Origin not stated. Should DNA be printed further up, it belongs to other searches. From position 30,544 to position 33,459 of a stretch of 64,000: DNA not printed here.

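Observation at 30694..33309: The major vault protein (MVP) gene has a single 2.6-kb coding exon inside a transposon graveyard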

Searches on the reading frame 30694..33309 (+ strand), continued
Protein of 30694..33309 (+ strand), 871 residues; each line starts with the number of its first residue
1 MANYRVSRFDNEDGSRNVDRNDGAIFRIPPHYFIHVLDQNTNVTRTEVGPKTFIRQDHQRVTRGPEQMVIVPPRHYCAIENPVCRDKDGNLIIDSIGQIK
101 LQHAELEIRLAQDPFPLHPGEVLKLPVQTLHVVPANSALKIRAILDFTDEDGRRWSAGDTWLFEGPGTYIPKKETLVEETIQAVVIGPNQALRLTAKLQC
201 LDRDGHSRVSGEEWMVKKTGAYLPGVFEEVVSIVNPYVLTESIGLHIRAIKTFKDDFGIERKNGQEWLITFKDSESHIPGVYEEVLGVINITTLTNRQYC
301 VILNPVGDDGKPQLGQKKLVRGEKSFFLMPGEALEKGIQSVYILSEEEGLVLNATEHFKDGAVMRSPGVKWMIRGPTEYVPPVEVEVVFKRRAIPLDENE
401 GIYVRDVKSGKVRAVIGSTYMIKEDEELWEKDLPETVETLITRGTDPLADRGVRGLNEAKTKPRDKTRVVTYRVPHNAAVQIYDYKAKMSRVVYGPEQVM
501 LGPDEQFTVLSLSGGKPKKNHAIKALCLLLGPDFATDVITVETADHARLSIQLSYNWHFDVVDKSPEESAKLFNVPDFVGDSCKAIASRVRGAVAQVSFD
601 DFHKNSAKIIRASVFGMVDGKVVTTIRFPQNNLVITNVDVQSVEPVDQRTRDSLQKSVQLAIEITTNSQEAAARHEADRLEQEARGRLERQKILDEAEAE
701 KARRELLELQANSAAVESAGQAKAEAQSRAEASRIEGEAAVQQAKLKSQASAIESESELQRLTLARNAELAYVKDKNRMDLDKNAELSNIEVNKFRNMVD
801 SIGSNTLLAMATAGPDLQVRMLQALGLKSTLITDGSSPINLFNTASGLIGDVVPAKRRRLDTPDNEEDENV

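Call 17: find_encoding_contigs(protein=P0075, flank=3000, max_places=2)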
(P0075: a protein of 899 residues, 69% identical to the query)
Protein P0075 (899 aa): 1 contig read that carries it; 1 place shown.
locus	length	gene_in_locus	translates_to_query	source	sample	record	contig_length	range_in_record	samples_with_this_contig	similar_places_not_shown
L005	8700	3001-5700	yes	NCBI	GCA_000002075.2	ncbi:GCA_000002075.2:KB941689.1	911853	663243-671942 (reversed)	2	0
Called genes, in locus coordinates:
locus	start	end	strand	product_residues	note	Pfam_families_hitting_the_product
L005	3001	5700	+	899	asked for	PF17794:Vault_2, PF01505:Vault, PF17794:Vault_2, PF01505:Vault, PF17796:Vault_4, PF17795:Vault_3, PF11978:MVP_shoulder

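Call 18: find_encoding_contigs(protein=P0009, flank=3000, max_places=3)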
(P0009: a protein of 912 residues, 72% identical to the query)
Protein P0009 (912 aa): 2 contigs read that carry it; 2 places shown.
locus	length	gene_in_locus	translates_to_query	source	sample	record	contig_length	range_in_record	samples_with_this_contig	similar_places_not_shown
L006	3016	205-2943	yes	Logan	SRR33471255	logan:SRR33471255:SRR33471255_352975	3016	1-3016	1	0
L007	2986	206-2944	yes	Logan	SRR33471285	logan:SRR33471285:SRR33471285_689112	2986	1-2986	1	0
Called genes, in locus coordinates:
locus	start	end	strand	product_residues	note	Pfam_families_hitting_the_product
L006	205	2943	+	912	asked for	PF17794:Vault_2, PF01505:Vault, PF17794:Vault_2, PF01505:Vault, PF17796:Vault_4, PF17795:Vault_3, PF11978:MVP_shoulder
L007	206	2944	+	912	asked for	PF17794:Vault_2, PF01505:Vault, PF17794:Vault_2, PF01505:Vault, PF17796:Vault_4, PF17795:Vault_3, PF11978:MVP_shoulder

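Call 19: find_encoding_contigs(protein=P0123, flank=10000, max_places=2)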
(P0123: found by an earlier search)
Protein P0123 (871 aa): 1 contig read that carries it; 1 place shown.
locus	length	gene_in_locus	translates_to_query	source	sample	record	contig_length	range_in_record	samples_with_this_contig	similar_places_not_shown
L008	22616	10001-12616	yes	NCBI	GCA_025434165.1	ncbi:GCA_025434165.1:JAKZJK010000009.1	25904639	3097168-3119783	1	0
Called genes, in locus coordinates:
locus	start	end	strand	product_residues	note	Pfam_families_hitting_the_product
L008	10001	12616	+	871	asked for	PF17794:Vault_2, PF01505:Vault, PF17794:Vault_2, PF01505:Vault, PF17796:Vault_4, PF17795:Vault_3, PF11978:MVP_shoulder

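Call 31: find_homologous_proteins(query=A1, max_evalue=1e-100)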
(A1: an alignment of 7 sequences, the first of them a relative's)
Query A1 (7 sequences) (871 aa, profile of the alignment): 2613 proteins with E <= 1e-100 among 8000 candidates; the best 120 are listed.
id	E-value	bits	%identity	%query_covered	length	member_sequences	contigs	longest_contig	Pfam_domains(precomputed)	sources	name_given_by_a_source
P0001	0.0e+0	1838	100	100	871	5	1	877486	PF17795.7,PF17796.7,PF17794.7,PF01505.24,PF11978.14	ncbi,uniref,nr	ncbi:major vault 1 [Biomphalaria pfeifferi]|uniref:Major vault protein n=1 Tax=Biomphalaria pfeiffer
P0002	0.0e+0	1826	77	97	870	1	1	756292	PF17795.7,PF17796.7,PF17794.7,PF01505.24,PF11978.14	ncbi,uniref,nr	ncbi:major vault protein-like [Physella acuta]|uniref:major vault protein-like n=1 Tax=Physella acut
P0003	0.0e+0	1815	77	98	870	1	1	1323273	PF17795.7,PF17796.7,PF17794.7,PF01505.24,PF11978.14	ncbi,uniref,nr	ncbi:unnamed protein product [Lymnaea stagnalis]|uniref:Major vault protein n=1 Tax=Lymnaea stagnali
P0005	0.0e+0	1806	75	97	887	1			PF17795.7,PF17796.7,PF17794.7,PF01505.24,PF11978.14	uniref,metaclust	uniref:Major vault protein n=1 Tax=Arion vulgaris TaxID=1028688 RepID=A0A0B7A640_9EUPU|metaclust:sta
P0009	0.0e+0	1805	72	100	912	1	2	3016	PF17795.7,PF17796.7,PF17794.7,PF01505.24,PF11978.14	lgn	-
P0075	0.0e+0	1729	69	96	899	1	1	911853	PF17795.7,PF17796.7,PF17794.7,PF01505.24,PF11978.14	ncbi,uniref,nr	ncbi:major vault protein-like [Aplysia californica]|uniref:Major vault protein n=1 Tax=Aplysia calif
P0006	0.0e+0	1691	75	96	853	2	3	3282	PF17795.7,PF17796.7,PF17794.7,PF01505.24,PF11978.14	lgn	-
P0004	0.0e+0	1689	76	96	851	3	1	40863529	PF17795.7,PF17796.7,PF17794.7,PF01505.24,PF11978.14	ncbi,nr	ncbi:major vault protein [Biomphalaria glabrata]|nr:major vault protein-like [Biomphalaria glabrata]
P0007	0.0e+0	1686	76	97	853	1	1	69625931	PF17795.7,PF17796.7,PF17794.7,PF01505.24,PF11978.14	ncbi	ncbi:hypothetical protein BsWGS_21989 [Bradybaena similaris]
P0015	0.0e+0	1682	74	97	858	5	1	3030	PF17795.7,PF17796.7,PF17794.7,PF01505.24,PF11978.14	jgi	-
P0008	0.0e+0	1681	75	96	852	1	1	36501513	PF17795.7,PF17796.7,PF17794.7,PF01505.24,PF11978.14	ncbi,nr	ncbi:hypothetical protein Btru_001682 [Bulinus truncatus]|nr:hypothetical protein Btru_001682 [Bulin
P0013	0.0e+0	1668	75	96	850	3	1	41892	PF17795.7,PF17796.7,PF17794.7,PF01505.24,PF11978.14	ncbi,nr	ncbi:major vault protein-like isoform X2 [Physella acuta]|nr:major vault protein-like isoform X2 [Ph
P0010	0.0e+0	1667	75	97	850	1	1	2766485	PF17795.7,PF17796.7,PF17794.7,PF01505.24,PF11978.14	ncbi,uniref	ncbi:unnamed protein product [Lymnaea stagnalis]|uniref:Major vault protein n=1 Tax=Lymnaea stagnali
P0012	0.0e+0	1666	76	96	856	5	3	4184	PF17795.7,PF17796.7,PF17794.7,PF01505.24,PF11978.14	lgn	-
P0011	0.0e+0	1666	75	97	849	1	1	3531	PF17795.7,PF17796.7,PF17794.7,PF01505.24,PF11978.14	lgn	-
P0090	0.0e+0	1606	67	99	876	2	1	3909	PF17795.7,PF17796.7,PF17794.7,PF01505.24,PF11978.14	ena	-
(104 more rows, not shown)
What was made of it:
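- A profile search shows a score gap for the clade (call 31).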

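Call 36: find_encoding_contigs(protein=P0121, flank=3000, max_places=2)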
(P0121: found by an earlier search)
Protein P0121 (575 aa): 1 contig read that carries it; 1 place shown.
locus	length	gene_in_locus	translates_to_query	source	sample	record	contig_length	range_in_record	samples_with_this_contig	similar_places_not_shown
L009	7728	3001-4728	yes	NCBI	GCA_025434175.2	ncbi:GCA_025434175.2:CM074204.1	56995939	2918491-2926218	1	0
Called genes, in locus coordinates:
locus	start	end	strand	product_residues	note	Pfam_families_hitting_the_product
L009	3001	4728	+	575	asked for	PF17794:Vault_2, PF01505:Vault, PF17794:Vault_2, PF01505:Vault, PF17796:Vault_4, PF17795:Vault_3, PF11978:MVP_shoulder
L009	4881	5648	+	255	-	-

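Call 52: find_encoding_contigs(protein=P0126, flank=2000, max_places=2)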
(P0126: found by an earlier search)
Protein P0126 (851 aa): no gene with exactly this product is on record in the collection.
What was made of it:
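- On Functional retrogene (retroposed gene copy): The exon structure of the B. pfeifferi parent itself could not be fetched (call 52).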

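Call 59: find_encoding_contigs(protein=P0001, flank=10000, max_places=3)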
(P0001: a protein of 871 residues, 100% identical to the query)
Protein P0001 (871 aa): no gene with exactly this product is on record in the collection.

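Call 65: find_encoding_contigs(protein=P0090, flank=2000, max_places=2)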
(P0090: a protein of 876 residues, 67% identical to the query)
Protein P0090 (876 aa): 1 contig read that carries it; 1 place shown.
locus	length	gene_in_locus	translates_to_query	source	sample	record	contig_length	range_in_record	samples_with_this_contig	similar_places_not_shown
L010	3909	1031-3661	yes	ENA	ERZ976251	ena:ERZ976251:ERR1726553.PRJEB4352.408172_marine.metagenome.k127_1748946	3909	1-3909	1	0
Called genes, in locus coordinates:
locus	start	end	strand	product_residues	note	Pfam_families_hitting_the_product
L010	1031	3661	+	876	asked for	PF17794:Vault_2, PF01505:Vault, PF17794:Vault_2, PF01505:Vault, PF17796:Vault_4, PF17795:Vault_3, PF11978:MVP_shoulder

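Call 68: predict_structure(alignment_id=A1)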
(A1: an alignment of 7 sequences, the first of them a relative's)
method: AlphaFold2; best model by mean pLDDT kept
length: 871 residues; sequences in the alignment: 7
mean_pLDDT: 39.2   pTM: 0.22
mean pLDDT of the five models: 39.2, 36.7, 36.5, 35.3, 34.2
residues with pLDDT >= 90: 0; 70-90: 35; 50-70: 114; < 50: 722
segments of 3 or more residues with pLDDT < 50: 1-258, 262-303, 305-401, 405-412, 414-483, 485-663, 712-722, 826-871
pLDDT, mean of each block of 10 residues (from residue 1): 27 31 26 25 27 26 26 28 43 41 35 31 28 28 34 33 27 32 31 34 36 31 25 25 37 45 44 34 30 34 42 40 32 34 37 40 42 34 31 38 46 42 34 45 43 37 33 39 46 36 28 28 30 30 30 29 35 33 32 31 33 33 31 29 36 43 47 61 69 70 65 47 53 64 71 72 69 71 56 55 59 53 50 35 41 35 34 33
secondary structure, 60 per line:
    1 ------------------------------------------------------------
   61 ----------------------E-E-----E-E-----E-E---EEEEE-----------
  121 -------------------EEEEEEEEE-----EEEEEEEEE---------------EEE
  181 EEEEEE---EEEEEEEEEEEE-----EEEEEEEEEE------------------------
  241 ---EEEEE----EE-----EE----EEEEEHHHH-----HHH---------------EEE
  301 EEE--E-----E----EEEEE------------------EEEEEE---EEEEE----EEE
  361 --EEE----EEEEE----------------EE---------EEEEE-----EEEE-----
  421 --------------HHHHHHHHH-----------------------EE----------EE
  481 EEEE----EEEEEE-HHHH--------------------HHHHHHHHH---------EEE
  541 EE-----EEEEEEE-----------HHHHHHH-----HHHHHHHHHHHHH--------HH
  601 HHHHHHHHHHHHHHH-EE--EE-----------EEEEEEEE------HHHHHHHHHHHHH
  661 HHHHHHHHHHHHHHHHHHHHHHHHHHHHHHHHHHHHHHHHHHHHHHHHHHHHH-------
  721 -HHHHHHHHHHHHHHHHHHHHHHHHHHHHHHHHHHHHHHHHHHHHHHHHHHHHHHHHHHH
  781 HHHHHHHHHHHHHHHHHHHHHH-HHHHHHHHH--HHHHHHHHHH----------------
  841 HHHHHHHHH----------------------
elements in order (helices of 4 or more, strands of 3 or more residues): E105-109 E140-148 E154-162 E178-186 E190-201 E207-216 E244-248 E266-270 H271-274 E298-303 E317-321 E340-345 E349-353 E358-360 E363-365 E370-374 E402-406 E412-415 H435-443 E479-484 E489-494 H496-499 H520-528 E538-542 E548-554 H566-572 H578-590 H599-615 E634-641 H648-713 H722-802 H804-812 H815-824 H841-849
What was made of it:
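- On Major vault protein (MVP) family: AlphaFold2 on a 7-sequence alignment gave mean pLDDT 39 and pTM 0.22, which is unusable (call 68).
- Tried and rejected: Structure prediction: AlphaFold2 on the 7-sequence clade alignment gave mean pLDDT 39 (call 68).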
